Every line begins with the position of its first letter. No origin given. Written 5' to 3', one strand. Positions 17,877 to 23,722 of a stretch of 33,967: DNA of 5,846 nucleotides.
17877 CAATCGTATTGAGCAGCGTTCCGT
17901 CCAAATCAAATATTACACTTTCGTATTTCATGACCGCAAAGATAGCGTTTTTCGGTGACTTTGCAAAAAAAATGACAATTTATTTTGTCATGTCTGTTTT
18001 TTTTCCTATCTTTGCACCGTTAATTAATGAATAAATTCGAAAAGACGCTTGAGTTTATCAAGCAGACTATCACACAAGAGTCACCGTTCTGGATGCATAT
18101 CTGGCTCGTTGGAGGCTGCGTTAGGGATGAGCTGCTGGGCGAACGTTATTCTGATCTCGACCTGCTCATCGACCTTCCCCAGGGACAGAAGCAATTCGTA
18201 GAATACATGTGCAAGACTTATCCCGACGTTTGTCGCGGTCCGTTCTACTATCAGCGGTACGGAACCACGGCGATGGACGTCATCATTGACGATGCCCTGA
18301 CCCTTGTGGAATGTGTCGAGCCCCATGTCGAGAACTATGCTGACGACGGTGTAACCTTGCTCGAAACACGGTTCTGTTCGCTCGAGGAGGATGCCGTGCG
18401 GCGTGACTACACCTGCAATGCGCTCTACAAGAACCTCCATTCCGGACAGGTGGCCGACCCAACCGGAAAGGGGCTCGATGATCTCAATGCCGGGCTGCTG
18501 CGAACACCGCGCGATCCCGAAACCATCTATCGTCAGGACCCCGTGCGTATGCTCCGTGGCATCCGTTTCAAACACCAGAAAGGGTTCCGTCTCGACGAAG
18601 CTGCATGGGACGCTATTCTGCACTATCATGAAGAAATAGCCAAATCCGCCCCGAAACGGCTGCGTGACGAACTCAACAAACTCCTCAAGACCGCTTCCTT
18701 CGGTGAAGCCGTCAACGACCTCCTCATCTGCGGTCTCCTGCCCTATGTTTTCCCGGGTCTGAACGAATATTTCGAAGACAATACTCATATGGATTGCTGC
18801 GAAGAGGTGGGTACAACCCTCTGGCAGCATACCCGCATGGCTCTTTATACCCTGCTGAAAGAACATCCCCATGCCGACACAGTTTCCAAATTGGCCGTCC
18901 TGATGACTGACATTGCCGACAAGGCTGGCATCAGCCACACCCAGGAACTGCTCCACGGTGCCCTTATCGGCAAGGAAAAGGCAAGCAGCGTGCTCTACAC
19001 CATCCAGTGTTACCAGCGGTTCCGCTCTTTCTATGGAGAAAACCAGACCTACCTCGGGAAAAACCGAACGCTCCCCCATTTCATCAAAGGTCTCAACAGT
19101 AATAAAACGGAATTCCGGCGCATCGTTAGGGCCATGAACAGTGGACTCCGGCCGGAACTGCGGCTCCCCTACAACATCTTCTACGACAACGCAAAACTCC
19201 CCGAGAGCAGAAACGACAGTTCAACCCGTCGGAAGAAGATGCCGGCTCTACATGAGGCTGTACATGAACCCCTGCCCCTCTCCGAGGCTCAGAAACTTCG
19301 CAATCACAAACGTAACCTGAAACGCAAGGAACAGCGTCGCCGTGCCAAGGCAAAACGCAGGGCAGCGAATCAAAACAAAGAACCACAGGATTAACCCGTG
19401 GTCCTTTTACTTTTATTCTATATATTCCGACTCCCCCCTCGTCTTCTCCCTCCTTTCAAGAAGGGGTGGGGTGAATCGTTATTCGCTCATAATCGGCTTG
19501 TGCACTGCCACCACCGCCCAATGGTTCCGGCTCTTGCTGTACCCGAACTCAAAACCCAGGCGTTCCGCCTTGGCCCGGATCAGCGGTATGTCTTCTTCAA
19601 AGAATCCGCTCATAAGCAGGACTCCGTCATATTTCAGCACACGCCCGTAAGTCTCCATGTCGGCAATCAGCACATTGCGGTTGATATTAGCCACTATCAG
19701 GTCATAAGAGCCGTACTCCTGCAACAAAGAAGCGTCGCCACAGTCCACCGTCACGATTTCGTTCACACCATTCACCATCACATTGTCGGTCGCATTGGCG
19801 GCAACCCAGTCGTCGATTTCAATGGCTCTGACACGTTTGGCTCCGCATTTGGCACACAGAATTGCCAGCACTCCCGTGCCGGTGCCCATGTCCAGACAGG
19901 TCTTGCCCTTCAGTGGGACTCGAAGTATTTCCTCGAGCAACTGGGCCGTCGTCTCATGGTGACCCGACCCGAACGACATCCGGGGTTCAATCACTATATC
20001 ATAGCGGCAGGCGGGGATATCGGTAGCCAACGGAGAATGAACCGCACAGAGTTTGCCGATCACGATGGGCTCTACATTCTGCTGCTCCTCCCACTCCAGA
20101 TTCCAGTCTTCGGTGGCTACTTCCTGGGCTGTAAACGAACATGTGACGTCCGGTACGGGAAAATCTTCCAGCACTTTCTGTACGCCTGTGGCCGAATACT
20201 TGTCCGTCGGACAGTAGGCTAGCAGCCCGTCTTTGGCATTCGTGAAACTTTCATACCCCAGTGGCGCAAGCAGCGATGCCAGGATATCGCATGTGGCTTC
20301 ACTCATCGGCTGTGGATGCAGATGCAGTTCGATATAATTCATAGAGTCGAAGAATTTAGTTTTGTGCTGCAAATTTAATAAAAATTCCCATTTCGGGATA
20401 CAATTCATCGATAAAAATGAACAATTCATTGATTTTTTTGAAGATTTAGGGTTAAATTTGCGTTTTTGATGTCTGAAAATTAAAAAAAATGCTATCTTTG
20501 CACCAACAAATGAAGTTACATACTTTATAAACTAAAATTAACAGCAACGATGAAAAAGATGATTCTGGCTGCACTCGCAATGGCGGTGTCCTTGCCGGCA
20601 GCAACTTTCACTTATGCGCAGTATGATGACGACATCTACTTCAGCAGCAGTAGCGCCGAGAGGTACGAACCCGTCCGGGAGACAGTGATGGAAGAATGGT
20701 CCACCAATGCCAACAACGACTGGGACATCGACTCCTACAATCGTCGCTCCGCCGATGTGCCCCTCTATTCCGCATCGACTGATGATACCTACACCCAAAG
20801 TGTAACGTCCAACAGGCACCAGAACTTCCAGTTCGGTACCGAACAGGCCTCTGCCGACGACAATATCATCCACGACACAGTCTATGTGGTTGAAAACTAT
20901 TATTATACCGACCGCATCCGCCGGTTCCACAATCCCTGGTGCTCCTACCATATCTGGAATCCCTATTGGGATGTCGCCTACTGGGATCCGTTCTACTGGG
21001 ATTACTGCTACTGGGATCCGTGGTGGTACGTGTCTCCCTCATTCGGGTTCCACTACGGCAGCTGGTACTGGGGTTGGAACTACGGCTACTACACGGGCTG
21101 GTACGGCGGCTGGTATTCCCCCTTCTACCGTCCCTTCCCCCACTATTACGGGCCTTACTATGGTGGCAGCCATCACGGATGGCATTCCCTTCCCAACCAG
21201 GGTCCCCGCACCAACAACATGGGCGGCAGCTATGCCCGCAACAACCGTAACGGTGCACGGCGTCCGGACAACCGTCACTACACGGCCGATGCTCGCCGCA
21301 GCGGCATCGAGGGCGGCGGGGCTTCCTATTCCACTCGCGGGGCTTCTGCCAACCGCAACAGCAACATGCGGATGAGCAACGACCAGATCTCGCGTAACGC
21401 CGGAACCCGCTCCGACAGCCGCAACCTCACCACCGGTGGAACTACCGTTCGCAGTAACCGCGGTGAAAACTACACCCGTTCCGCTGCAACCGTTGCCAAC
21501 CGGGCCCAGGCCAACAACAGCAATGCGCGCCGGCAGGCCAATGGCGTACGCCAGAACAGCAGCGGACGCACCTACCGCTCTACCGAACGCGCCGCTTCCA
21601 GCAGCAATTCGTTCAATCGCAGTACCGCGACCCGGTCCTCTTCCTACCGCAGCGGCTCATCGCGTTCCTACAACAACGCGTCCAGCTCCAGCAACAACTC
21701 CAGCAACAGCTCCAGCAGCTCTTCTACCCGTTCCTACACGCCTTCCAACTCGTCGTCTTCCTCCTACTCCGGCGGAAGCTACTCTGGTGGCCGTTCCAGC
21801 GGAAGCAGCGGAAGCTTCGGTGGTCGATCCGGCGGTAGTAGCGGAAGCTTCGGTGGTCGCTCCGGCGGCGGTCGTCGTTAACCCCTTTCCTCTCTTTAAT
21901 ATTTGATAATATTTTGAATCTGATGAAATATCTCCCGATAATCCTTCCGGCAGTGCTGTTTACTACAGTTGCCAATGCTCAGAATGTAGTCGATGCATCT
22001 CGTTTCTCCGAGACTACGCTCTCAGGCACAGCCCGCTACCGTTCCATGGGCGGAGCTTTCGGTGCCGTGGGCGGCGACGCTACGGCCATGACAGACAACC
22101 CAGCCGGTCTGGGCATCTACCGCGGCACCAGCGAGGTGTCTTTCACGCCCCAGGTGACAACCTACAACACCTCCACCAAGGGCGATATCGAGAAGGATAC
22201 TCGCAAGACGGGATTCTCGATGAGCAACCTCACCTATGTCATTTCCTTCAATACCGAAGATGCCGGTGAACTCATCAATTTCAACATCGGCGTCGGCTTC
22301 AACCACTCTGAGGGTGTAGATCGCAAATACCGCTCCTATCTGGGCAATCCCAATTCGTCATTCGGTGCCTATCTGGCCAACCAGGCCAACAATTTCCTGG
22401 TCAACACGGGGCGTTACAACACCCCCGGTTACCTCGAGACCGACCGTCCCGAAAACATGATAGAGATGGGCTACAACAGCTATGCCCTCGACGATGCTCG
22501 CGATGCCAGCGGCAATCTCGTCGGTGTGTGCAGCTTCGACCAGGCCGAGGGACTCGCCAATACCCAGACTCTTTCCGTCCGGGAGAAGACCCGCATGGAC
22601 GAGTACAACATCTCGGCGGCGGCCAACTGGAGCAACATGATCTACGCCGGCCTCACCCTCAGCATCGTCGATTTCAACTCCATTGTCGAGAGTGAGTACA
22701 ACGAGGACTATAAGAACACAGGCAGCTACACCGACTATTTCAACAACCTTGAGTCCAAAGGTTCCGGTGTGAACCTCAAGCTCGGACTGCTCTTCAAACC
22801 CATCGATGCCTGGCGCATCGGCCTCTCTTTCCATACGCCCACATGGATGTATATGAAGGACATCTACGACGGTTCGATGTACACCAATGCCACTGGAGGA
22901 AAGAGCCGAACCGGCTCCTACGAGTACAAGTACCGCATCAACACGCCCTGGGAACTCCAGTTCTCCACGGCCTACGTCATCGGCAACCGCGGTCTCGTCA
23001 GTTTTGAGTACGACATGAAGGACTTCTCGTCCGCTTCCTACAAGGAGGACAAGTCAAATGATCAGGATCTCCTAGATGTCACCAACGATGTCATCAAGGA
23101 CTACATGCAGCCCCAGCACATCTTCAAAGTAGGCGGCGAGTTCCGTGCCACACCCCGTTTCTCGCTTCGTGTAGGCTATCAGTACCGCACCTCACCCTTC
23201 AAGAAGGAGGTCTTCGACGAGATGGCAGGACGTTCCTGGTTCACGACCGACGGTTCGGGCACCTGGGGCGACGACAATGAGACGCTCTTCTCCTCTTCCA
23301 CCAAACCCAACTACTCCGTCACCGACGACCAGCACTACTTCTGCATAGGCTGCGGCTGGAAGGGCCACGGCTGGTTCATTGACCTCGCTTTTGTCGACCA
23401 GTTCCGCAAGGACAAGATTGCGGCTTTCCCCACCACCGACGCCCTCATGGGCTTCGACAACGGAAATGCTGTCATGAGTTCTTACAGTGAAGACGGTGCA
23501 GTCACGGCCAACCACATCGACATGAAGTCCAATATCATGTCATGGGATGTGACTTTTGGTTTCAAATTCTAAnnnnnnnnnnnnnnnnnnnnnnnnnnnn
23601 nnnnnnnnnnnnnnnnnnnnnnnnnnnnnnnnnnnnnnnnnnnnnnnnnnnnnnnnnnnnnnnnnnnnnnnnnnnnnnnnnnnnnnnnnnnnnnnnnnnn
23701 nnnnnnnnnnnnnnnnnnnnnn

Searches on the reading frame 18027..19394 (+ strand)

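Call 8: search_protein_families(library=pfam, proteins=[window:18027-19394:+])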
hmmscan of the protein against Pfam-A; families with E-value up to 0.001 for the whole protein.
window:18027-19394:+ (455 aa): 2 families
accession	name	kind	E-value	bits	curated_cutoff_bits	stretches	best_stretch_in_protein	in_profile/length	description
PF01743.26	PolyA_pol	-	6.1e-20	72.3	23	1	25-159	1-126/126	Poly A polymerase head domain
PF12627.12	PolyA_pol_RNAbd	-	8e-13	48.4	22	1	186-247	1-62/64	Probable RNA and SrmB- binding site of polymerase A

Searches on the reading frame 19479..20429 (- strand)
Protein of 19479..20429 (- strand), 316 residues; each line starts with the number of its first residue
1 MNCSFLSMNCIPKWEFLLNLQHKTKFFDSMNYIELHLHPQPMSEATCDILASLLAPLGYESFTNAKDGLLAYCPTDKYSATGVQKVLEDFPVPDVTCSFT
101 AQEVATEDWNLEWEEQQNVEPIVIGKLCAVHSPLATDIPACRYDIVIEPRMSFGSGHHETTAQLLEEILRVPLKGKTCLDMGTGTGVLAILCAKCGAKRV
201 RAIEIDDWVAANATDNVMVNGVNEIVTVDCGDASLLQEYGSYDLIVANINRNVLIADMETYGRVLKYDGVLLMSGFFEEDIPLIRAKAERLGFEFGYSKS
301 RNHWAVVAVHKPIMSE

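Call 82: search_protein_families(library=ncbifam, proteins=[window:19479-20429:-], max_evalue=0.01)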
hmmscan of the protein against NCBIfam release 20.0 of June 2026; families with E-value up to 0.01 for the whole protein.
window:19479-20429:- (316 aa): 33 families (the best 25 are shown)
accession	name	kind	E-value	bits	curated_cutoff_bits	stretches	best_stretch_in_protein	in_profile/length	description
NF001785.0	PRK00517.2-2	equivalog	8.4e-88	294.2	188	1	29-310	4-280/282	50S ribosomal protein L11 methyltransferase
NF001790.0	PRK00517.3-3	equivalog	6.8e-35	120.7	269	1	101-311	51-261/262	50S ribosomal protein L11 methyltransferase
NF001786.0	PRK00517.2-4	equivalog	1.6e-30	106.2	327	1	94-305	67-268/277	50S ribosomal protein L11 methyltransferase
TIGR00406.1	prmA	equivalog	2.3e-29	102.7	183.15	1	99-304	85-287/288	50S ribosomal protein L11 methyltransferase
NF001784.0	PRK00517.2-1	equivalog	1.2e-22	80.7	244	1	117-306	92-286/290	50S ribosomal protein L11 methyltransferase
NF011529.0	PRK14968.1-3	equivalog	1.4e-10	40.9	162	1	162-248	24-105/198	putative methyltransferase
NF043040.1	corrin_prot_MT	hypoth_equivalog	3.4e-10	39.7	180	1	142-272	14-146/216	corrinoid protein-associated methyltransferase CpaM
TIGR02021.1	BchM-ChlM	equivalog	9.8e-10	38.2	158.9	1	154-247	34-124/218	magnesium protoporphyrin IX methyltransferase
TIGR03534.1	RF_mod_PrmC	equivalog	1.2e-08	34.7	199.1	1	161-248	73-163/253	peptide chain release factor N(5)-glutamine methyltransferase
TIGR04188.1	methyltr_grsp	subfamily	1.3e-08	34.6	380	1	174-248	107-181/363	ATP-grasp peptide maturase system methyltransferase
NF011528.0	PRK14968.1-2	equivalog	4.1e-07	29.7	171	1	162-250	27-114/205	putative methyltransferase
TIGR03533.1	L3_gln_methyl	equivalog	1.9e-06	27.4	229.7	1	165-248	113-196/284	50S ribosomal protein L3 N(5)-glutamine methyltransferase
NF047853.1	tRm6a37MtseTrmN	equivalog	2.4e-06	27.4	350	1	176-248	45-121/244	tRNA(1)(Val) (adenine(37)-N(6))-methyltransferase TrmN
TIGR00537.1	hemK_rel_arch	hypoth_equivalog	5.6e-06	26.2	87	1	163-229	9-74/179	HemK2/MTQ2 family protein methyltransferase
NF041536.1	ArsM_DUF2284_UU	exception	6e-05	21.6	575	1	174-274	76-181/459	arsenite methyltransferase/DUF2284 domain selenoprotein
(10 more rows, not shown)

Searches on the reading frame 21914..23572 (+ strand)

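Call 8: search_protein_families(library=pfam, proteins=[window:21914-23572:+])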
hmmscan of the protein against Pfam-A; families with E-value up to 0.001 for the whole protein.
window:21914-23572:+ (552 aa): 1 family
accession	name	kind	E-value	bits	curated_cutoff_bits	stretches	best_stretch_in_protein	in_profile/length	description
PF03349.22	Toluene_X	-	9.8e-10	37.9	29.7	1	266-432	183-347/421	Outer membrane protein transport protein (OMPP1/FadL/TodX)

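Call 82: search_protein_families(library=ncbifam, proteins=[window:21914-23572:+], max_evalue=0.01)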
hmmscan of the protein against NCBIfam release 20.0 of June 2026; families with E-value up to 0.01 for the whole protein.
window:21914-23572:+ (552 aa): 2 families
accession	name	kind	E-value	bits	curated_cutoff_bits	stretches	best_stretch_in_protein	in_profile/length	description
NF033709.1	PorV_fam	subfamily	4.6e-06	26.4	90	0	37-85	10-56/326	PorV/PorQ family protein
NF033908.1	AcfA_fam_omp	subfamily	0.00051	19.5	100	0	183-305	70-195/217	AcfA family outer membrane beta-barrel protein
